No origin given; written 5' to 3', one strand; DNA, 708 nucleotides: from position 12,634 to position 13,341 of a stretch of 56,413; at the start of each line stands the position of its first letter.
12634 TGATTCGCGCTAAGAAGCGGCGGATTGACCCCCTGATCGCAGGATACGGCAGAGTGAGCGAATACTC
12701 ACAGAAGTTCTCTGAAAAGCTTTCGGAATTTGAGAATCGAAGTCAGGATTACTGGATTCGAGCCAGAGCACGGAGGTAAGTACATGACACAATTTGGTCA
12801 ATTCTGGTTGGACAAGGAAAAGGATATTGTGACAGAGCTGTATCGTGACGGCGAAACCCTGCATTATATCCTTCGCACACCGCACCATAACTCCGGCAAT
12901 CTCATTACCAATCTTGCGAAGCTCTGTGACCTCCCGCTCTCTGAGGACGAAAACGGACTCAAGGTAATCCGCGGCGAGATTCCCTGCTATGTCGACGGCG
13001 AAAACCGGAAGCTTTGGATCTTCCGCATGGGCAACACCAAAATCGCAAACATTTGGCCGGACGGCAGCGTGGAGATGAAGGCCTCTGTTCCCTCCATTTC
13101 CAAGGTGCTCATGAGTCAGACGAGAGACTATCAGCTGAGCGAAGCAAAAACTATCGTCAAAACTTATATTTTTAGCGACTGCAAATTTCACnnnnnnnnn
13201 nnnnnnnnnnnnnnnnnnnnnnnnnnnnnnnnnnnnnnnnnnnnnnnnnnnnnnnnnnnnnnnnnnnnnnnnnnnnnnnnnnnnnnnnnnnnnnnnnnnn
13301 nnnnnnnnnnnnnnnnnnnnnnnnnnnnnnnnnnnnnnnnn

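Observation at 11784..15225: Two-gene operon: HD phosphohydrolase plus giant adenosine-deaminase-fold fusion protein, a candidate uncharacterised nucleotide-targeting (defence-like) module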

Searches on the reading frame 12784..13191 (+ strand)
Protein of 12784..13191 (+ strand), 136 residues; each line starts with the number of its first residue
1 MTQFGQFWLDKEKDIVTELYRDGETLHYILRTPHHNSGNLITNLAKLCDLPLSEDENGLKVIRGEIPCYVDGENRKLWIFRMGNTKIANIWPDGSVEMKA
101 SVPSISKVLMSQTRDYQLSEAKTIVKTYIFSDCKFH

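Call 48: search_solved_structures(query=A3, max_evalue=10, show_alignments=1)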
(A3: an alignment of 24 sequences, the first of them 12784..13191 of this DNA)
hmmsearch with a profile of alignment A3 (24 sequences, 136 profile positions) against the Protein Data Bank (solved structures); distinct sequences matched with E-value up to 10: 1.
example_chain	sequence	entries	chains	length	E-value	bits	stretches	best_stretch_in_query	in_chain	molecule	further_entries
2aj6_A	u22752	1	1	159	0.55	13.2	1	27-93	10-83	hypothetical protein MW0638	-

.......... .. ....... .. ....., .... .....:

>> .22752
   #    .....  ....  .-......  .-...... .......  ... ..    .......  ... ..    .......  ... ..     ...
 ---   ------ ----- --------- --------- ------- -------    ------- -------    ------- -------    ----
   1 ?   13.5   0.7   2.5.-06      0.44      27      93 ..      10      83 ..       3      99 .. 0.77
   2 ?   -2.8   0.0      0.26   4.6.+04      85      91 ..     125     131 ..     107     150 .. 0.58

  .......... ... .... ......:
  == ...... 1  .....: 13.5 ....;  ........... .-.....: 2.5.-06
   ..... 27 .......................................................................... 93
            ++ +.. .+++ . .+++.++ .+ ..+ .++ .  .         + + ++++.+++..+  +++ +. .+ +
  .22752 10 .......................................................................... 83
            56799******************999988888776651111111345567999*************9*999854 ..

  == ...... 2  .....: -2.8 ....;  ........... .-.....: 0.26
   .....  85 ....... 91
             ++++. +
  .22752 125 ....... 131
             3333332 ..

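Call 59: predict_structure(alignment_id=A3)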
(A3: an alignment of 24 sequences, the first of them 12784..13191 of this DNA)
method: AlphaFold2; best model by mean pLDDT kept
length: 136 residues; sequences in the alignment: 24
mean_pLDDT: 89.2   pTM: 0.80
mean pLDDT of the five models: 89.2, 87.4, 82.0, 81.0, 76.6
residues with pLDDT >= 90: 88; 70-90: 39; 50-70: 8; < 50: 1
segments of 3 or more residues with pLDDT < 50: none
pLDDT, mean of each block of 10 residues (from residue 1): 92 94 94 89 94 93 96 95 93 93 86 84 75 58
secondary structure, 60 per line:
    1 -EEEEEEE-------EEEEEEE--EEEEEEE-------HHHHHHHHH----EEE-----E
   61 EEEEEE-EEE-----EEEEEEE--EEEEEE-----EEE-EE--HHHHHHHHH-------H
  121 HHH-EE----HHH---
elements in order: E2-8 E16-22 E25-31 H39-47 E52-54 E60-66 E68-70 E76-82 E85-90 E96-98 H104-112 H120-123

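Call 63: fold_search(model_id=the predicted structure, library=pdb)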
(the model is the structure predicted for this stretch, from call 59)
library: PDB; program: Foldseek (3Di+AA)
matches with E <= 10: 484; with E <= 0.001: 0
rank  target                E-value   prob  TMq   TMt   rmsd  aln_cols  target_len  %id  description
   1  3tu3_A                1.5e-01  0.75  0.27  0.30   5.9        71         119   15  1.92 Angstrom resolution crystal structure of the full-length SpcU in complex with full-length ExoU from the type III  (released 2012-05-23)
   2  4akx_A                1.6e-01  0.72  0.26  0.29   6.1        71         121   15  Structure of the heterodimeric complex ExoU-SpcU from the type III secretion system (T3SS) of Pseudomonas aeruginosa (released 2012-04-18)
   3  4jgl                  3.7e-01  0.16  0.21  0.20  15.3       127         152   11  Crystal structure of a streptavidin-like protein (BACEGG_01519) from Bacteroides eggerthii DSM 20697 at 1.25 A resolutio (released 2013-04-03)
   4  4zel_A                4.1e-01  0.16  0.21  0.06  14.2       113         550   12  Human dopamine beta-hydroxylase (released 2016-04-20)
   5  3kxy_H                5.1e-01  0.60  0.30  0.31   5.3        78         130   17  Crystal Structure of the ExsC-ExsE Complex (released 2010-06-30)
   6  4wh2                  6.4e-01  0.15  0.25  0.12   7.3        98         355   11  N-acetylhexosamine 1-kinase in complex with ADP (released 2015-02-18)
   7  4wh1                  7.1e-01  0.16  0.25  0.12   6.4        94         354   12  N-Acetylhexosamine 1-kinase (ligand free) (released 2015-02-11)
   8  2fm8_A                8.4e-01  0.28  0.28  0.28   5.5        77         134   10  Crystal Structure of the Salmonella Secretion Chaperone InvB in Complex with SipA (released 2006-03-21)
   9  9i05_AD               8.4e-01  0.21  0.24  0.36   6.1        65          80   12  Cryo-EM structure of the large subunit of the mitochondrial ribosome from Toxoplasma gondii (released 2025-06-11)
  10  4wh3                  8.8e-01  0.16  0.26  0.13   7.0        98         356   11  N-acetylhexosamine 1-kinase in complex with ATP (released 2015-02-18)
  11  2zvf_D                1.2e+00  0.21  0.23  0.19   6.7        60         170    8  Crystal structure of Archaeoglobus fulgidus alanyl-tRNA synthetase C-terminal dimerization domain (released 2009-06-30)
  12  3cu1_D                1.2e+00  0.07  0.22  0.22  12.6       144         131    9  Crystal Structure of 2:2:2 FGFR2D2:FGF1:SOS complex (released 2009-04-21)
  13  6ktr_C                1.2e+00  0.06  0.17  0.17  12.9       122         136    6  Crystal structure of fibroblast growth factor 19 in complex with Fab (released 2020-07-08)
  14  9g6k_LU               1.3e+00  0.16  0.25  0.37   6.1        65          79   12  LSU structure derived from the LSU sample of the mitoribosome from T. gondii. (released 2024-12-11)
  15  5ezu_A                1.3e+00  0.10  0.19  0.30   9.7        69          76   12  Crystal structure of the N-terminal domain of vaccinia virus immunomodulator A46 in complex with myristic acid. (released 2016-11-30)
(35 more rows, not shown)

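Call 84: fold_search(model_id=the predicted structure, library=viral)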
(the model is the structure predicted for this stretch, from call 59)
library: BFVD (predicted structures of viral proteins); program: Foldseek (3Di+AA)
matches with E <= 10: 514; with E <= 0.001: 0
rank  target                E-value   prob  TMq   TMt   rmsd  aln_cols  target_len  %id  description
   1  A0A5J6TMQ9            2.2e-01  0.33  0.17  0.19  11.5        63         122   14  (no name in the UniProt tables at hand)
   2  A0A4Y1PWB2            2.6e-01  0.15  0.16  0.17  11.9       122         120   12  (no name in the UniProt tables at hand)
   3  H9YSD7                3.0e-01  0.10  0.16  0.15  13.6       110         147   15  (no name in the UniProt tables at hand)
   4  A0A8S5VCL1            3.6e-01  0.14  0.20  0.19  14.3       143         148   10  Uncharacterized protein [Siphoviridae sp. ctyg07]
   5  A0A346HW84            4.0e-01  0.28  0.28  0.21   8.7        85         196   15  (no name in the UniProt tables at hand)
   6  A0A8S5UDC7            4.5e-01  0.47  0.30  0.37   5.5        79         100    9  Uncharacterized protein [Siphoviridae sp. ct13O11]
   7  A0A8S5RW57            4.7e-01  0.38  0.22  0.24   6.2        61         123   15  Uncharacterized protein [Siphoviridae sp. ctHip2]
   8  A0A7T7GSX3            4.7e-01  0.25  0.25  0.24   8.1        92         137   12  (no name in the UniProt tables at hand)
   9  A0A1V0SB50            4.7e-01  0.20  0.25  0.10   6.1        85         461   13  Serine/threonine protein kinase [Catovirus CTV1]
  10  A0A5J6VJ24            5.3e-01  0.51  0.30  0.12   6.3        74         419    9  Protein kinase domain protein [Megaviridae environmental sample]
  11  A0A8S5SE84            6.2e-01  0.75  0.35  0.50   4.2       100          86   12  Uncharacterized protein [Siphoviridae sp. ctnpt50]
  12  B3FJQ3                6.6e-01  0.28  0.22  0.34   4.4        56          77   12  Uncharacterized protein [Pseudomonas phage 201phi2-1]
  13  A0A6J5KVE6            6.6e-01  0.28  0.31  0.21   9.3        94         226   16  Uncharacterized protein [uncultured Caudovirales phage]
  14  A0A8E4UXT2            6.6e-01  0.25  0.22  0.25   5.9        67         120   13  Uncharacterized protein [Maribacter phage Colly_1]
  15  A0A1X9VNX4            6.6e-01  0.23  0.30  0.19  10.5       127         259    8  Putative serine/threonine protein kinase [Mimivirus AB-566-O17]
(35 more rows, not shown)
